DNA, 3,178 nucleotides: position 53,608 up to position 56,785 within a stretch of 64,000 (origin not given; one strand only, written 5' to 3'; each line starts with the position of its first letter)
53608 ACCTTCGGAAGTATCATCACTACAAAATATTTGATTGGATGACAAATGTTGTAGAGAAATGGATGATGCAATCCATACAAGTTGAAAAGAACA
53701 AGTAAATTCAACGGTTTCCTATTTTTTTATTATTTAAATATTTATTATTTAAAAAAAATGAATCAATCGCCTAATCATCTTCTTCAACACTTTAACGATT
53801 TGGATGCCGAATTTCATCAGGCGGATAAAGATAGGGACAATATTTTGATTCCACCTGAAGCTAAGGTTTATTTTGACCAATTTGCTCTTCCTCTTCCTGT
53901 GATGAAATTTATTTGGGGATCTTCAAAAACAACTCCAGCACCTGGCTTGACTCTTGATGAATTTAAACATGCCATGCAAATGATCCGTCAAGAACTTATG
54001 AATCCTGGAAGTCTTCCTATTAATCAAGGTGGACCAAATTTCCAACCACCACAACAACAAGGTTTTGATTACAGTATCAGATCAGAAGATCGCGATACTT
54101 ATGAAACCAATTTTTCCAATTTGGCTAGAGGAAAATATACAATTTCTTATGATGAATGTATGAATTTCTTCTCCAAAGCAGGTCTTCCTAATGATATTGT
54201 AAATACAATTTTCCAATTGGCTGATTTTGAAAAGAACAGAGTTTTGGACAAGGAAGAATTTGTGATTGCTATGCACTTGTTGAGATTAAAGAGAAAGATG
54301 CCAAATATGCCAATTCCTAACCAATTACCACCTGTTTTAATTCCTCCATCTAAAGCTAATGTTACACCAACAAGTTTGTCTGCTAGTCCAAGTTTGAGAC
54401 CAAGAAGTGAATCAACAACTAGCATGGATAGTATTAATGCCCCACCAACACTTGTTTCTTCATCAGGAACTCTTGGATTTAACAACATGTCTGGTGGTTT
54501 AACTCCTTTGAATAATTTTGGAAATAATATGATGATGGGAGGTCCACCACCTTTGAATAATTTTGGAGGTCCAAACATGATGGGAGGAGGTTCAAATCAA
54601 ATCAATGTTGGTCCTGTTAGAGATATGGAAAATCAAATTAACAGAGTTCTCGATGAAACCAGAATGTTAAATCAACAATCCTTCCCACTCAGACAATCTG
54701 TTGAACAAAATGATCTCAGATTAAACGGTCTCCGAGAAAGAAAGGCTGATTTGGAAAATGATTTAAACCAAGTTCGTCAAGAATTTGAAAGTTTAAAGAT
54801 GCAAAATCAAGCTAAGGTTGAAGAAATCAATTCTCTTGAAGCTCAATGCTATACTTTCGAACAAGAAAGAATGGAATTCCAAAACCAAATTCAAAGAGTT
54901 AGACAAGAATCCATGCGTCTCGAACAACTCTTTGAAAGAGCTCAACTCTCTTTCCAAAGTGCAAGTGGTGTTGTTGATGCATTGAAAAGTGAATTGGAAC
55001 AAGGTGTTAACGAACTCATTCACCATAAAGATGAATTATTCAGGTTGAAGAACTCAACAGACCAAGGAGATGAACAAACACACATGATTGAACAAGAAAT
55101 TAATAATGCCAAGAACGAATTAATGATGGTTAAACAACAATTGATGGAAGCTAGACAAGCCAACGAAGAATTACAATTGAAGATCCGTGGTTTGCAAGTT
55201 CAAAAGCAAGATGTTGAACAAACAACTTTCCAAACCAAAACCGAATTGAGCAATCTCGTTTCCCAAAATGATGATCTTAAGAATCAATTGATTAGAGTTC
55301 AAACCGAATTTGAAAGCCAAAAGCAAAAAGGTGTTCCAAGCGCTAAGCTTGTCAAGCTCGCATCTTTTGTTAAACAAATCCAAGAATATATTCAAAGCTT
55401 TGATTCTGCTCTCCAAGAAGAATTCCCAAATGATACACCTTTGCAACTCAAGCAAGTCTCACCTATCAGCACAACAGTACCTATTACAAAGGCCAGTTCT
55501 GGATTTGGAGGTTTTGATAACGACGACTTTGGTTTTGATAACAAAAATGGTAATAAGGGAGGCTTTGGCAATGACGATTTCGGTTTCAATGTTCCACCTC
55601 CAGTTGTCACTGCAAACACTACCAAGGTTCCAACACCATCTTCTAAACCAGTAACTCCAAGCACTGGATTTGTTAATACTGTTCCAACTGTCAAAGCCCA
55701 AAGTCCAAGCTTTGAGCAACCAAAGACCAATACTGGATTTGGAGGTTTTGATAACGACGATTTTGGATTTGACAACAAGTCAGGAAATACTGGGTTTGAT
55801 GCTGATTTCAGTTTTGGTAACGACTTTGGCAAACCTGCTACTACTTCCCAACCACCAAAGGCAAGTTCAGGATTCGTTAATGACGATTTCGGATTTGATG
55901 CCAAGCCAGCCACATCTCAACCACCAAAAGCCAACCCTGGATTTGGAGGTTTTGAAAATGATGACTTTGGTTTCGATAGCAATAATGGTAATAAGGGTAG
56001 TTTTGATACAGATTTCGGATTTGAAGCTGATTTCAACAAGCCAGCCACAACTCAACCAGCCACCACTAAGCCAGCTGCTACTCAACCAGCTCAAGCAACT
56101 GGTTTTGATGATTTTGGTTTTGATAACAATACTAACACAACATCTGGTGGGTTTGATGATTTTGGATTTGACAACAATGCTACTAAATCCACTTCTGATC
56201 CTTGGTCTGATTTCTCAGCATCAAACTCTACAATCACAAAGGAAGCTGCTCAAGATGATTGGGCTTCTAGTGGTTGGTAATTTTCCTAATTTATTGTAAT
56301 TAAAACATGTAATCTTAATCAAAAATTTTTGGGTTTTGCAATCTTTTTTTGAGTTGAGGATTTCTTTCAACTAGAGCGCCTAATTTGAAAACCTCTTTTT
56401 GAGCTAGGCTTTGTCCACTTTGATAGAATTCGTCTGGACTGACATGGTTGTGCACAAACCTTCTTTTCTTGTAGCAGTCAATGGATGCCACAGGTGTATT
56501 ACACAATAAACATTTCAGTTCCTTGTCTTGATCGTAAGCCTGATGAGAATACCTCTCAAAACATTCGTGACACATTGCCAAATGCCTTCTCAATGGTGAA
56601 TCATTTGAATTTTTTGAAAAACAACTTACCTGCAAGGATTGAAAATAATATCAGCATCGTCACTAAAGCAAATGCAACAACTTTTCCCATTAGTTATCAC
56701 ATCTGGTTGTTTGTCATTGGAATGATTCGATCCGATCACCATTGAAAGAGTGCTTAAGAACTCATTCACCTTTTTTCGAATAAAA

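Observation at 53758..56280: EH-domain scaffold with a previously undescribed D[DN]FGFD repeat array and terminal DPWSDF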

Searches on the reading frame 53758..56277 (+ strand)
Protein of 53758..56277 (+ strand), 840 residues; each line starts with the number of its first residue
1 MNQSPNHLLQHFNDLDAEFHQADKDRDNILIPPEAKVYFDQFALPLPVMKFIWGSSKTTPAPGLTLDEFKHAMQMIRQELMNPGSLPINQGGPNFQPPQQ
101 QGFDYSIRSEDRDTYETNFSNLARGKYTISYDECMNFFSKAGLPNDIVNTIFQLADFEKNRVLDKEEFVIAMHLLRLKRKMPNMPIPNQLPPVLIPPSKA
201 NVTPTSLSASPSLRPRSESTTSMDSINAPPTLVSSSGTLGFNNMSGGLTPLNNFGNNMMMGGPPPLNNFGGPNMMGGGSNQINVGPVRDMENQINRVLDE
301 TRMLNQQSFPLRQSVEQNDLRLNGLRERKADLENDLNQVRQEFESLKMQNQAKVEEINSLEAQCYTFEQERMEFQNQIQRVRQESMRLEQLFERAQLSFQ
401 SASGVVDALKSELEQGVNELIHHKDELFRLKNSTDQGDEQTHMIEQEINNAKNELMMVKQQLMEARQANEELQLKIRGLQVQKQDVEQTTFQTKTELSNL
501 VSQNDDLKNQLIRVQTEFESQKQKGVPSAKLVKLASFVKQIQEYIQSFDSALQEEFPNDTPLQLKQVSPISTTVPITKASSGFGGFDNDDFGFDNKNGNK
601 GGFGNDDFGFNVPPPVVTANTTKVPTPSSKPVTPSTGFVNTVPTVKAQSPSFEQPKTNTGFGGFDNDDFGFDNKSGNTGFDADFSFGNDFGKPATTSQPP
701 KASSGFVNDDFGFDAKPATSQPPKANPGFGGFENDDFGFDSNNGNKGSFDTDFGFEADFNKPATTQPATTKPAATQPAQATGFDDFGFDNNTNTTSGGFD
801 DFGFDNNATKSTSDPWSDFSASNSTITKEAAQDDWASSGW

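Call 4: search_protein_families(library=pfam, proteins=[window:53758-56277:+], max_evalue=1)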
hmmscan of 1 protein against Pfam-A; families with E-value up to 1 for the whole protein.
window:53758-56277:+ (840 aa): 15 families
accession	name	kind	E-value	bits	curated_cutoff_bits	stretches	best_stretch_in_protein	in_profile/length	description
PF12763.14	EH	-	3.5e-15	56.2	22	1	109-202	3-96/101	EH domain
PF07888.16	CALCOCO1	-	0.00016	21.2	36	1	300-514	74-277/496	Calcium binding and coiled-coil domain (CALCOCO1) like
PF17675.6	APG6_N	-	0.0025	18.7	45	2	300-381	47-128/132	Apg6 coiled-coil region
PF00036.39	EF-hand_1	-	0.004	17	25.4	1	148-173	2-27/29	EF hand domain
PF13405.12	EF-hand_6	-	0.0077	16.3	25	0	151-173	5-27/30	EF-hand domain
PF10473.14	CENP-F_leu_zip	-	0.045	14.3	34.5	0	311-379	50-118/140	Leucine-rich repeats of kinetochore protein Cenp-F/LEK1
PF05266.19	DUF724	-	0.062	13.6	38.4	2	289-348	127-186/188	Protein of unknown function (DUF724)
PF19220.6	Rod_CreS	-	0.064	12.7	100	1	297-402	46-151/359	Crescentin, rod domain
PF13499.12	EF-hand_7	-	0.15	12.8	30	1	129-172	19-66/67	EF-hand domain pair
PF05837.17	CENP-H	-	0.27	11.5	29.9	0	325-386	101-164/202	Centromere protein H (CENP-H)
PF21173.2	DksA-like_N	-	0.28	11.8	27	0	325-348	5-28/65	DnaK suppressor protein-like, N-terminal domain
PF06160.17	EzrA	-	0.38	9.4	39.6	1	288-548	104-367/557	Septation ring formation regulator, EzrA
PF13851.11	GAS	-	0.44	10.3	32.3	1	324-431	37-143/200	Growth-arrest specific micro-tubule binding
PF00038.26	Filament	-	0.59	10.2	40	0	287-522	56-283/313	Intermediate filament protein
PF04871.18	Uso1_p115_C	-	0.95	10.2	28.4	0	409-471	6-71/121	Uso1 / p115 like vesicle tethering protein, C terminal region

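Call 7: find_homologous_proteins(query=window:53758-56277:+, max_evalue=0.00001)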
Query window:53758-56277:+ (840 aa): 35 proteins with E <= 0.00001 among 8000 candidates.
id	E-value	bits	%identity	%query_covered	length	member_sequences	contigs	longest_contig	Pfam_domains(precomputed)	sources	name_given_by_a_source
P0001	0.0e+0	1896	100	100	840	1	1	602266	PF12763.14,PF24161.2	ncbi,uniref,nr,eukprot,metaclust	ncbi:EF-hand domain-containing protein [Naegleria gruberi]|uniref:EF-hand domain-containing protein 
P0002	7.4e-281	953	60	99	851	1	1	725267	PF12763.14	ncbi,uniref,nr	ncbi:hypothetical protein C9374_000636 [Naegleria lovaniensis]|uniref:Epidermal growth factor recept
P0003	1.6e-277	942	59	99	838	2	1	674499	PF12763.14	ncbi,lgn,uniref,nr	ncbi:hypothetical protein FDP41_004065 [Naegleria fowleri]|uniref:EF-hand domain-containing protein 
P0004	2.6e-261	888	55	99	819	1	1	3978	PF12763.14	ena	-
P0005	2.7e-170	587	44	99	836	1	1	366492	PF06818.21,PF12763.14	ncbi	ncbi:hypothetical protein ABK040_000015 [Willaertia magna]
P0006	1.9e-18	85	33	17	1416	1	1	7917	PF13499.13,PF12763.14,PF23649.2,PF00036.39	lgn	-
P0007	2.1e-17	81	37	11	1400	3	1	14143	PF13499.13,PF12763.14,PF23649.2,PF24161.2,PF28159.1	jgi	jgi:epidermal growth factor receptor substrate 15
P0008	1.0e-16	79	35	14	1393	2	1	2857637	PF13499.13,PF12763.14,PF23649.2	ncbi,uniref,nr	ncbi:Putative EH domain, EF-hand domain, UBA-like superfamily, EF-hand domain pair protein [Septoria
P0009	3.1e-16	77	38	9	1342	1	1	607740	PF13405.13,PF13499.13,PF12763.14,PF13833.13,PF00036.39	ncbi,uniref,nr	ncbi:hypothetical protein M409DRAFT_67354 [Zasmidium cellare ATCC 36951]|uniref:Cytoskeletal adapter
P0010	4.5e-16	77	26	20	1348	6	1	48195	PF13405.13,PF13499.13,PF12763.14,PF19220.7,PF00036.39,PF28159.1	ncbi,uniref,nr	ncbi:UBA/TS-N domain containing protein [Zymoseptoria brevis]|uniref:UBA/TS-N domain containing prot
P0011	1.8e-15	75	32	15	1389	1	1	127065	PF13499.13,PF12763.14,PF00036.39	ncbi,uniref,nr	ncbi:putative calcium-binding protein [Pseudocercospora fuligena]|uniref:Putative calcium-binding pr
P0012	3.9e-15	74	23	52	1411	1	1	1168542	PF13405.13,PF00627.38,PF13499.13,PF12763.14,PF23649.2,PF00036.39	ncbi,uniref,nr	ncbi:uncharacterized protein A1O9_09689 [Exophiala aquamarina CBS 119918]|uniref:Actin cytoskeleton-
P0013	1.1e-14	72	26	39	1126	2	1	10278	PF13405.13,PF13499.13,PF12763.14,PF00036.39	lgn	-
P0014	1.5e-14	72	43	7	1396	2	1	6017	PF13405.13,PF13499.13,PF12763.14,PF00036.39,PF28159.1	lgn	-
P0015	4.6e-13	67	25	23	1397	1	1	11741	PF13499.13,PF12763.14,PF23649.2,PF00036.39,PF24161.2,PF10473.15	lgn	-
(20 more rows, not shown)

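Call 24: search_protein_families(library=pfam, proteins=[P0005, P0002], max_evalue=0.01)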
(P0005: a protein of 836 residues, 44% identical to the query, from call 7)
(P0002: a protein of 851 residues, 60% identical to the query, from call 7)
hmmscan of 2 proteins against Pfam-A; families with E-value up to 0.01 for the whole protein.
P0005 (836 aa): 5 families
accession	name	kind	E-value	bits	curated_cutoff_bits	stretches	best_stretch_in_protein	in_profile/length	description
PF12763.14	EH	-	6.5e-22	77.8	22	1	109-202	2-95/101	EH domain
PF06818.20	Fez1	-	5.2e-06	27.5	34.4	1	446-546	4-105/199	Fez1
PF00036.39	EF-hand_1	-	0.0011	18.8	25.4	0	149-174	2-27/29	EF hand domain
PF04880.18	NUDE_C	-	0.0028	18.6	30.9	1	503-590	30-120/177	NUDE protein, C-terminal conserved region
PF00261.25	Tropomyosin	-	0.004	17.1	38.6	0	455-553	2-101/242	Tropomyosin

P0002 (851 aa): 4 families
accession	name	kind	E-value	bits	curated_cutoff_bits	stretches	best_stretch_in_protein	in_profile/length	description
PF12763.14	EH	-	9.3e-20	70.9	22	1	107-203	2-98/101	EH domain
PF00036.39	EF-hand_1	-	0.00019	21.2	25.4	0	147-172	2-27/29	EF hand domain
PF13499.12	EF-hand_7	-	0.003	18.3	30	0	148-171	5-66/67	EF-hand domain pair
PF13405.12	EF-hand_6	-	0.0041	17.2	25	0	149-172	4-27/30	EF-hand domain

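Call 59: find_encoding_contigs(protein=P0005, flank=6000, max_places=2)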
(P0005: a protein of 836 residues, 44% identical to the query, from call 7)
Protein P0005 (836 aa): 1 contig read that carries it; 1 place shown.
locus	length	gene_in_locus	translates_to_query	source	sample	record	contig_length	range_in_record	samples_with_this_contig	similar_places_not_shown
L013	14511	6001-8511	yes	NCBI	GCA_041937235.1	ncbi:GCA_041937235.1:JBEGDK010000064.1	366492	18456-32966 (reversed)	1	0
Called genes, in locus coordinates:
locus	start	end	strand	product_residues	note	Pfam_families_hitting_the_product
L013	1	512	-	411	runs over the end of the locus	-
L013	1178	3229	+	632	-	PF00566:RabGAP-TBC, PF23436:RabGap-TBC_2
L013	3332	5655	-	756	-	PF00225:Kinesin, PF16796:Microtub_bd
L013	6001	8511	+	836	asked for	PF12763:EH, PF06818:Fez1 (faint)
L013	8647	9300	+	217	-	-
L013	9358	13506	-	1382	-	PF06839:Zn_ribbon_GRF, PF00176:SNF2-rel_dom, PF00271:Helicase_C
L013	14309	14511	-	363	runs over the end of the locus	PF07985:SRR1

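Call 69: predict_structure(alignment_id=A1)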
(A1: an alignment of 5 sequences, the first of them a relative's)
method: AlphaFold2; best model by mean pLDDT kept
length: 840 residues; sequences in the alignment: 5
mean_pLDDT: 54.0   pTM: 0.30
mean pLDDT of the five models: 54.0, 48.8, 47.2, 47.0, 45.3
residues with pLDDT >= 90: 151; 70-90: 99; 50-70: 162; < 50: 428
segments of 3 or more residues with pLDDT < 50: 1-3, 56-62, 88-109, 111-113, 184-284, 556-840
pLDDT, mean of each block of 10 residues (from residue 1): 57 69 53 59 62 52 59 72 55 30 38 52 53 68 62 58 62 58 45 34 28 31 30 27 30 32 36 32 50 76 71 76 80 82 85 92 93 93 93 95 95 94 92 77 92 94 95 96 93 94 94 89 63 68 71 51 34 30 30 32 28 31 28 29 30 27 31 30 33 29 27 29 32 31 30 33 26 26 31 27 28 37 32 33
secondary structure, 60 per line:
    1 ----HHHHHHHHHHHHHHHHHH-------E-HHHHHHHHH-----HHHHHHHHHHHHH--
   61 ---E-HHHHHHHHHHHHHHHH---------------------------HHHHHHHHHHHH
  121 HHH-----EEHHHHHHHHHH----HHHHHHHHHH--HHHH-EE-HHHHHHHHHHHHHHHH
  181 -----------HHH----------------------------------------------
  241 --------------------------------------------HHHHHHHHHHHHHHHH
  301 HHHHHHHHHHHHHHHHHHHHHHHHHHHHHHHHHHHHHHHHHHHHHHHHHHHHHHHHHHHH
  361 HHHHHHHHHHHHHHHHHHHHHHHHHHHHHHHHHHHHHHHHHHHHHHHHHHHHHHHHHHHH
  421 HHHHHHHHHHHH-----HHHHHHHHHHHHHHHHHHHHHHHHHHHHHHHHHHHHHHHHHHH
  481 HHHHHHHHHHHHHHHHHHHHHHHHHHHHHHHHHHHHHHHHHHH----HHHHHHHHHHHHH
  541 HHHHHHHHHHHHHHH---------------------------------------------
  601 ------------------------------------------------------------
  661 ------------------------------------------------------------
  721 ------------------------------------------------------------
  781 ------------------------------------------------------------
elements in order (helices of 4 or more, strands of 3 or more residues): H5-22 H32-40 H46-58 H66-81 H109-123 H131-140 H145-154 H157-160 H165-180 H285-432 H438-523 H528-555

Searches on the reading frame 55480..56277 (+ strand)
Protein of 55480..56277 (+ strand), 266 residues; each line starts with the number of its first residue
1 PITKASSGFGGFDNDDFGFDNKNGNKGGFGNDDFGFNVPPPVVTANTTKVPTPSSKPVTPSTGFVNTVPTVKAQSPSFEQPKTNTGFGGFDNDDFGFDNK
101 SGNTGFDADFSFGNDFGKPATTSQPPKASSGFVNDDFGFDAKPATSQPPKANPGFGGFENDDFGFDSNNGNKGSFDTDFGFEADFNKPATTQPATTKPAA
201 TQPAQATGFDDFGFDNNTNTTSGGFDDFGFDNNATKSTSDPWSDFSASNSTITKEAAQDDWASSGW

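Call 10: find_homologous_proteins(query=window:55480-56277:+, max_evalue=10)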
Query seq(266 aa): 2565 candidates shared short words with the query, none scored E <= 10.

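Call 22: search_protein_representatives(protein=window:55480-56277:+)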
Query: 266 residues. Proteins with E-value up to 0.001 (for the whole library): 3; up to 1e-10: 1; up to 1e-30: 0. The best 3 are listed.
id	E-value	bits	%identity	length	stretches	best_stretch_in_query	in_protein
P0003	8.3e-13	65.0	52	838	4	10-54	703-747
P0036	1.3e-04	38.1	33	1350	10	146-205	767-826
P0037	1.7e-04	37.8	37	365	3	168-204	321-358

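Call 24: search_protein_families(library=pfam, proteins=[P0036, P0037], max_evalue=0.01)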
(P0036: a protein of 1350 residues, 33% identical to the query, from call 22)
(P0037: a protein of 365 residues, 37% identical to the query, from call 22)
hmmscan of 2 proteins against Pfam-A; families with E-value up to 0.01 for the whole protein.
P0036 (1350 aa): 0 families

P0037 (365 aa): 3 families
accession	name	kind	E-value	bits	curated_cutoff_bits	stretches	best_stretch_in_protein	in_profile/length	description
PF13330.11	Mucin2_WxxW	-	2.2e-62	208.2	22.4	3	34-113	1-88/88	Mucin-2 protein WxxW repeating region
PF13682.11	CZB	-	0.00068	20.4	29.4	0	132-168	19-53/64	Chemoreceptor zinc-binding domain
PF00008.33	EGF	-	0.0021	18.7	21.5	0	104-118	12-27/32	EGF-like domain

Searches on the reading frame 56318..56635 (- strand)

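Call 60: search_protein_families(library=pfam, proteins=[window:56318-56635:-], max_evalue=0.001)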
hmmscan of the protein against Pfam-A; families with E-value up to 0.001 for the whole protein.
window:56318-56635:- (106 aa): 1 family
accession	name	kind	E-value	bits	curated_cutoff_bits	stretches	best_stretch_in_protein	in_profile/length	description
PF13920.12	zf-C3HC4_3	-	0.00043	20.5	27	1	17-51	21-48/49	Zinc finger, C3HC4 type (RING finger)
